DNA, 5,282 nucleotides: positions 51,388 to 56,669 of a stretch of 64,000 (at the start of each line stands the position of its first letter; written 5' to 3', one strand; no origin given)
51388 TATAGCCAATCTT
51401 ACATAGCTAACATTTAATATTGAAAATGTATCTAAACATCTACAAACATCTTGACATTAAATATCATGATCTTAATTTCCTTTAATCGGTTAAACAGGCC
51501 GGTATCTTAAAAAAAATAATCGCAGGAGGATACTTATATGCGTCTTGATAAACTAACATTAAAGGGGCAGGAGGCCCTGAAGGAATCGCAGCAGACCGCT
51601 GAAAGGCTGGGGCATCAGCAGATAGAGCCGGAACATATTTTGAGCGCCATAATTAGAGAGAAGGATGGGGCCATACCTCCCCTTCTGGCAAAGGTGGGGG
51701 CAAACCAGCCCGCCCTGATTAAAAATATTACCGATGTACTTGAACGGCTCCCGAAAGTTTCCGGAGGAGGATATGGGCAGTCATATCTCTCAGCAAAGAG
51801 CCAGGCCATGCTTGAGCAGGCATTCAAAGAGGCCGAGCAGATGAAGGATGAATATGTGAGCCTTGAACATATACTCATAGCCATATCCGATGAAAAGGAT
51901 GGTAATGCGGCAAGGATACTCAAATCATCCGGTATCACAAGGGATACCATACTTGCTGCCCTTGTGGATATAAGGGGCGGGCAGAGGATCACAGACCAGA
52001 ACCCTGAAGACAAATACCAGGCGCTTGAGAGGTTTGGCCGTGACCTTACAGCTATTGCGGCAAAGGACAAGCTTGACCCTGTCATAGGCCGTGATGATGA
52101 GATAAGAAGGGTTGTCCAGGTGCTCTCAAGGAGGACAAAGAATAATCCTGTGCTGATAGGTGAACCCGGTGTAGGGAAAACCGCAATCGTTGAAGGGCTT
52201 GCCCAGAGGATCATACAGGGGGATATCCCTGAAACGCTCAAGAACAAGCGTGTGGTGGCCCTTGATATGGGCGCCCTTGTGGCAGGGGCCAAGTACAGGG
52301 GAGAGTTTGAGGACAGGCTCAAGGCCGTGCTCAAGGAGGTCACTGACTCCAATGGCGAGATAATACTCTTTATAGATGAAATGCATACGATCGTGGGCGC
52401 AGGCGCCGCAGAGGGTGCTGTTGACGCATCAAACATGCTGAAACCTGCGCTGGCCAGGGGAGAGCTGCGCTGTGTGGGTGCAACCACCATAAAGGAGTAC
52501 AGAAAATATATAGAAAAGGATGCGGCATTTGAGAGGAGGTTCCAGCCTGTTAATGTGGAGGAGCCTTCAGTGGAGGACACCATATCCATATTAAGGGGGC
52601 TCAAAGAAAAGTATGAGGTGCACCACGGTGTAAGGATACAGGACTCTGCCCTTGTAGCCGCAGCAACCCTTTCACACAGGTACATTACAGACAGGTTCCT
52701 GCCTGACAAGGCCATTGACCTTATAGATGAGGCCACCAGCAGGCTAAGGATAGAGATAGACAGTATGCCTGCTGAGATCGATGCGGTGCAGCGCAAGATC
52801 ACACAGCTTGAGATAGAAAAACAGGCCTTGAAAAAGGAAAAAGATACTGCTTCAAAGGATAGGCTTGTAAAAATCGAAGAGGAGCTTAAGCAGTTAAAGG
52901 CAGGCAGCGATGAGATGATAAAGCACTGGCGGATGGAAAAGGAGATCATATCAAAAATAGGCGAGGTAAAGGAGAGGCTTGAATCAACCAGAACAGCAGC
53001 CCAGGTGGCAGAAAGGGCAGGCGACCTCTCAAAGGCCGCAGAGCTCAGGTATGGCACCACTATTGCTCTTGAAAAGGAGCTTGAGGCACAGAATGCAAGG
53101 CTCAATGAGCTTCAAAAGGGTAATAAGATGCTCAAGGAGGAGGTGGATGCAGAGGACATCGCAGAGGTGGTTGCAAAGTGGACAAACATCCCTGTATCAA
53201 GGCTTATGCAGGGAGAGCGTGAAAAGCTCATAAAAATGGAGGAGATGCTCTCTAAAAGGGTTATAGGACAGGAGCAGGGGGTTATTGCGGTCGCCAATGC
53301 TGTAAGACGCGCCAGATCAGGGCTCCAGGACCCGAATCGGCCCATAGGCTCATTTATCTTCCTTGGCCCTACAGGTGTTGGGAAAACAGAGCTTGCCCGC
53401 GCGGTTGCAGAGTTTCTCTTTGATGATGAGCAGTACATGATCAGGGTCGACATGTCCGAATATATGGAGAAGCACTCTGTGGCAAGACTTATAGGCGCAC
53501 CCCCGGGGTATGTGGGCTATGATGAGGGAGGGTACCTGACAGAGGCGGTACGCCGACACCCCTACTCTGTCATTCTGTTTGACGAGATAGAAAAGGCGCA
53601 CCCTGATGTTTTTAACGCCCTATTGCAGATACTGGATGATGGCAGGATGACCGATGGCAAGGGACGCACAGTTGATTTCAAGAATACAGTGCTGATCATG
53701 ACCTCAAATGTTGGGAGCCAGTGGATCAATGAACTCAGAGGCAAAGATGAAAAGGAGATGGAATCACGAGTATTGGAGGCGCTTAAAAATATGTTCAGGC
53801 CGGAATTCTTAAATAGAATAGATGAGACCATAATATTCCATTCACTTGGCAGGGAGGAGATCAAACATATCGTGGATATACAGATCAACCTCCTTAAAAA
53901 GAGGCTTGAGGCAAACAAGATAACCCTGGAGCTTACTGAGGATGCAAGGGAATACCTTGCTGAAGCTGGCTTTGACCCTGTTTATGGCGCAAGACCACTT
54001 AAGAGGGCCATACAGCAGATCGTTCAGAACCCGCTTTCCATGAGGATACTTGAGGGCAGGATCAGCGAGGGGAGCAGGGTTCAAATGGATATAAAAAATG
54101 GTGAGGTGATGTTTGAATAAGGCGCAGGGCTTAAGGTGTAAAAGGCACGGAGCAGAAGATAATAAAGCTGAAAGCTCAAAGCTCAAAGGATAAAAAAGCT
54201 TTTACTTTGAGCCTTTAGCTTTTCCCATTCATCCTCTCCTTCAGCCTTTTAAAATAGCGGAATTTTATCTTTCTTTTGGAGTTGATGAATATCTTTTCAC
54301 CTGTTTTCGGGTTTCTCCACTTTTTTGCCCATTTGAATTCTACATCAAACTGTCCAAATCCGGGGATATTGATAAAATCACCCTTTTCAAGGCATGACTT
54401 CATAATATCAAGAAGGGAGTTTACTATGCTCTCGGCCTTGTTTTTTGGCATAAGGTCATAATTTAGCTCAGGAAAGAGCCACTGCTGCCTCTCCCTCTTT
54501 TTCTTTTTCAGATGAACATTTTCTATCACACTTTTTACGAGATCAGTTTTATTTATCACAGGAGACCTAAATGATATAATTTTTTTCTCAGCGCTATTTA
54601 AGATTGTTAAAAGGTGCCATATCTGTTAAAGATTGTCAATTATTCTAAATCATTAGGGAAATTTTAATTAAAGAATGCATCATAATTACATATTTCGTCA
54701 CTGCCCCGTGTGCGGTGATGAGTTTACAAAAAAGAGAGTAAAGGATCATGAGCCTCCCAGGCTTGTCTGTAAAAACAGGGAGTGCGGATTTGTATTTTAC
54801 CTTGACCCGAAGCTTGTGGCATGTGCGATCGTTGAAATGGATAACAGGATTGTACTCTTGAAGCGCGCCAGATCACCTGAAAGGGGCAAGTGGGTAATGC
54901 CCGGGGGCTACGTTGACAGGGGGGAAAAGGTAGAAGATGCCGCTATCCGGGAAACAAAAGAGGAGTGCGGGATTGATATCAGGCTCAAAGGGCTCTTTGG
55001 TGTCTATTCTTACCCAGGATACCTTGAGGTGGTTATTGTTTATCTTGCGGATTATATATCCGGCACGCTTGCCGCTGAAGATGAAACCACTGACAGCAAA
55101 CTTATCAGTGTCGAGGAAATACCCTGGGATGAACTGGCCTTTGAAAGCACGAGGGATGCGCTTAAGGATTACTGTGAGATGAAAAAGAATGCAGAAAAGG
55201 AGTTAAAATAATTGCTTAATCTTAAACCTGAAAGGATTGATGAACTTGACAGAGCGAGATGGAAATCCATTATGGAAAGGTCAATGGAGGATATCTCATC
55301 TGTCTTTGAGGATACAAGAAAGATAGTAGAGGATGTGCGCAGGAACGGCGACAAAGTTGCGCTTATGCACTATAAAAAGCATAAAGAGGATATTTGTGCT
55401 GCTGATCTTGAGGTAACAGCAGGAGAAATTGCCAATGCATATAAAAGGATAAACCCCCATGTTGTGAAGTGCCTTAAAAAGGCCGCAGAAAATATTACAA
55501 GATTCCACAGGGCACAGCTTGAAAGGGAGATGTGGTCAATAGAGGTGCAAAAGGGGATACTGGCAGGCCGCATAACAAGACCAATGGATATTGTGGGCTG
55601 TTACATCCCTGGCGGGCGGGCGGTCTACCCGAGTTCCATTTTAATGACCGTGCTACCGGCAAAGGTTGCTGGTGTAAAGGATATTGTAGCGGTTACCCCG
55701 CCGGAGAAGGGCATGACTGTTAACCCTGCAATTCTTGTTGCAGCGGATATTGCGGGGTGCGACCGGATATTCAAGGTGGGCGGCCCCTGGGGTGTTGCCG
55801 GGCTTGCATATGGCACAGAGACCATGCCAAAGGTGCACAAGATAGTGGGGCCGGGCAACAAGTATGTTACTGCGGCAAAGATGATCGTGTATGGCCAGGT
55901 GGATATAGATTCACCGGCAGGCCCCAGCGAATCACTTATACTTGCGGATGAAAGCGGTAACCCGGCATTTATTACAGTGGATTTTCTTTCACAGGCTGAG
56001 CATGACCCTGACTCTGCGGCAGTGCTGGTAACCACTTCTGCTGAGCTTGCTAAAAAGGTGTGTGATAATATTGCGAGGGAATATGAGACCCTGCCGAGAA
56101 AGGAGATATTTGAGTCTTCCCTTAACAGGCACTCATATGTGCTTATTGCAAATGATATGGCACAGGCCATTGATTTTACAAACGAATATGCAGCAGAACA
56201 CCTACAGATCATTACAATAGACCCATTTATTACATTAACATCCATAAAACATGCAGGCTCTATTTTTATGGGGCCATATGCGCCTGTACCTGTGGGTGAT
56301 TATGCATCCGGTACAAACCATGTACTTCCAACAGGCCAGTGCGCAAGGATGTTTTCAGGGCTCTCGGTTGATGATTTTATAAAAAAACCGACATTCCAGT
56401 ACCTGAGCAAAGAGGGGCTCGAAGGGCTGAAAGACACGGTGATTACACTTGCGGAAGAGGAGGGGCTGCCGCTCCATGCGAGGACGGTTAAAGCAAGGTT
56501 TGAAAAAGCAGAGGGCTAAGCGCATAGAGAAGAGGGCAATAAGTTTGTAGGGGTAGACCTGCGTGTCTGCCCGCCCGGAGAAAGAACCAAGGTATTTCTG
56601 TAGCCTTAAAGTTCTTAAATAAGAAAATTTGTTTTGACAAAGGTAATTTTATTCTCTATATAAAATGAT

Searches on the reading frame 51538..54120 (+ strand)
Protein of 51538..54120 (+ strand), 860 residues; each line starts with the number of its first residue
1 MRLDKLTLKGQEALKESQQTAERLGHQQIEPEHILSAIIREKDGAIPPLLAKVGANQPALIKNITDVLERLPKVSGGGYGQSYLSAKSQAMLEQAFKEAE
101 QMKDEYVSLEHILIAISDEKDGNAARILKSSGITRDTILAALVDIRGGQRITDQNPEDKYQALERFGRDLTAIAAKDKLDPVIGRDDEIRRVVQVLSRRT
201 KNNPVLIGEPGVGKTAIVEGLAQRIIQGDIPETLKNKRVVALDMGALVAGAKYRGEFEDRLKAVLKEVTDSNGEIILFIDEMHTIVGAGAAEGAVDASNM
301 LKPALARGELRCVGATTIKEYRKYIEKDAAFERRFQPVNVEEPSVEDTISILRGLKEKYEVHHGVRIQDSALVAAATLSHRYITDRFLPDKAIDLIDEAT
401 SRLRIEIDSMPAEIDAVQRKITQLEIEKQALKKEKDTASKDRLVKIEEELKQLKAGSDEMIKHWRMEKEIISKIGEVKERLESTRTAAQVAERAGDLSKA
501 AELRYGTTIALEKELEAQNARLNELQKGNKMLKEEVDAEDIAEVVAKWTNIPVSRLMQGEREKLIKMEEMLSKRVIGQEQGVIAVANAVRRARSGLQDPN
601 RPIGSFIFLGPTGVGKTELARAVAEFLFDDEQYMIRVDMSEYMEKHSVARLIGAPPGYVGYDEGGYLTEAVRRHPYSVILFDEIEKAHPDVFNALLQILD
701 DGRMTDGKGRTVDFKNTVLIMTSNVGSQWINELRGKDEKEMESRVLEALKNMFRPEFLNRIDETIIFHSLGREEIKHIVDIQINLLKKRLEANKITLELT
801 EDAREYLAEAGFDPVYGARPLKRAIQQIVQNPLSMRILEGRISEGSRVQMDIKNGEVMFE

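Call 7: search_protein_families(library=pfam, proteins=[window:51538-54120:+], max_evalue=0.001)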
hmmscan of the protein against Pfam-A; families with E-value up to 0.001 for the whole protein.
window:51538-54120:+ (860 aa): 25 families
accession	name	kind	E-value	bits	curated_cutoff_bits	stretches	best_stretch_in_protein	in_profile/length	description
PF07724.20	AAA_2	-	3.4e-73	245.6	27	1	601-763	1-165/166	AAA domain (Cdc48 subfamily)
PF17871.7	AAA_lid_9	-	3.3e-36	123.8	22.8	1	344-445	1-102/104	AAA lid domain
PF02861.25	Clp_N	-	9.8e-30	102.9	20.7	2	95-147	1-53/53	Clp amino terminal domain, pathogenicity island component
PF10431.15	ClpB_D2-small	-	3.4e-29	101.1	21.9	1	770-849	1-80/81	C-terminal, D2-small domain, of ClpB protein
PF00004.35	AAA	-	1.9e-25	90.3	21.2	2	205-316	2-108/131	ATPase family associated with various cellular activities (AAA)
PF07728.20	AAA_5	-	9.6e-20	71.4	22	1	606-727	2-125/139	AAA domain (dynein-related subfamily)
PF13191.12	AAA_16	-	1.7e-13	51.9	32.6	1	182-283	2-142/167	AAA ATPase domain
PF13401.12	AAA_22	-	1.4e-11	45.2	27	1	605-701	7-110/130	AAA domain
PF01637.24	ATPase_2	-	5.5e-08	33.3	33.2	0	185-293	4-130/225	ATPase domain predominantly from Archaea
PF00158.32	Sigma54_activat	-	7e-08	32.8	20.2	1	606-718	25-137/168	Sigma-54 interaction domain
PF13173.12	AAA_14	-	8.3e-07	29.5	27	0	607-703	6-89/129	AAA domain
PF20720.3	nSTAND3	-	2e-06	28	27.2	0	192-227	10-43/155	Novel STAND NTPase 3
PF01695.23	IstB_IS21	-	4.1e-06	26.9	24.1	0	199-266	90-153/238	IstB-like ATP binding protein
PF05621.17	TniB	-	1.3e-05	25.2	22.4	0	191-341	25-185/189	Bacterial TniB protein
PF20030.5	bpMoxR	-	2.3e-05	24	27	0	607-723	35-144/205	MoxR domain in the MoxR-vWA-beta-propeller ternary systems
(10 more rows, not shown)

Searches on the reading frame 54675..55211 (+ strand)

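Call 7: search_protein_families(library=pfam, proteins=[window:54675-55211:+], max_evalue=0.001)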
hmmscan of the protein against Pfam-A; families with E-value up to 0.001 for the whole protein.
window:54675-55211:+ (178 aa): 2 families
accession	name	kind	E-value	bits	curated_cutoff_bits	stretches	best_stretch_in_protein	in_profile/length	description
PF00293.34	NUDIX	-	2.2e-19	70.2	21.1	1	48-153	6-121/134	NUDIX domain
PF14803.11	Zn_ribbon_Nudix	-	2.2e-07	31.1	25.6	1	8-42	1-33/34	Nudix N-terminal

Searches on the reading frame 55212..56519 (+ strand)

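Call 7: search_protein_families(library=pfam, proteins=[window:55212-56519:+], max_evalue=0.001)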
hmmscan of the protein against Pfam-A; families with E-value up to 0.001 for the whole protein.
window:55212-56519:+ (435 aa): 1 family
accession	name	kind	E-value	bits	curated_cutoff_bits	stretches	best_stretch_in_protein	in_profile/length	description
PF00815.25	Histidinol_dh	-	2.7e-160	534.3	27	1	22-430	2-411/411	Histidinol dehydrogenase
